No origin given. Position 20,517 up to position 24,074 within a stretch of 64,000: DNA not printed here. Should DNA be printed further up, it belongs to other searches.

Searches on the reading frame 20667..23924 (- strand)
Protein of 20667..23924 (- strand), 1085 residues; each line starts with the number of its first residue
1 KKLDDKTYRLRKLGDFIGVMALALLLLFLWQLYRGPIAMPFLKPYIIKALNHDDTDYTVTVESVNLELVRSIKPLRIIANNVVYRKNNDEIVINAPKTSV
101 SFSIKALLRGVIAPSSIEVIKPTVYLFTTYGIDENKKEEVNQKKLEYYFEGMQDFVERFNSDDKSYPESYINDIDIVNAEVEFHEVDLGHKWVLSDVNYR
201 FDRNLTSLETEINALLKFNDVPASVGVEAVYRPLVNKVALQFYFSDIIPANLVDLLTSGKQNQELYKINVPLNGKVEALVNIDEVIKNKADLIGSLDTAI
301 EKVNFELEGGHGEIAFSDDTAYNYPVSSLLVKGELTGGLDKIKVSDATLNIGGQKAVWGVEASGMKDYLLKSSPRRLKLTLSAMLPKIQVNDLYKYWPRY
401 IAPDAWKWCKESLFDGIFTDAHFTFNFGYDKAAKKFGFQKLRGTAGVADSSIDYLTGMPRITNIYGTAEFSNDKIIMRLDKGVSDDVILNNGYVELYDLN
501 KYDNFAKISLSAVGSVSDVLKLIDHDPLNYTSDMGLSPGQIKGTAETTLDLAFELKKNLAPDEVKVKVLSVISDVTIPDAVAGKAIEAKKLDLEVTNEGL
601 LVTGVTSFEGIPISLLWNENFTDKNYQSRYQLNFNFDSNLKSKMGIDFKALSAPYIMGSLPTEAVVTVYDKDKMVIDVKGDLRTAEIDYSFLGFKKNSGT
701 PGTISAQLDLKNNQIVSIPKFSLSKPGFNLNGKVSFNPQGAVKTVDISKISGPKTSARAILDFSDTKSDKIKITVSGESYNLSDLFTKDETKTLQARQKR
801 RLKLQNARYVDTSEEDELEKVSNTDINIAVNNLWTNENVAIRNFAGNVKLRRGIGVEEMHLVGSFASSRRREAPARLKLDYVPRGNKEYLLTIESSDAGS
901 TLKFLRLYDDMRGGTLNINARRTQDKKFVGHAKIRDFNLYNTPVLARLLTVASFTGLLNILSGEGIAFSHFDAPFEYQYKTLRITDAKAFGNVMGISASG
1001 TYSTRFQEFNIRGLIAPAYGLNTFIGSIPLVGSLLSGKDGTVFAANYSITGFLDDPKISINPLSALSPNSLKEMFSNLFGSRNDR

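Call 83: search_protein_families(library=pfam, proteins=[window:20667-23924:-], max_evalue=0.001)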
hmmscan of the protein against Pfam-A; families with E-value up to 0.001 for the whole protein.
window:20667-23924:- (1085 aa): 1 family
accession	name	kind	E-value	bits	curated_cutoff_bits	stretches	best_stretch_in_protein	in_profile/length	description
PF13116.12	YhdP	-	8.4e-36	123.8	46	2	286-747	387-834/1224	YhdP protein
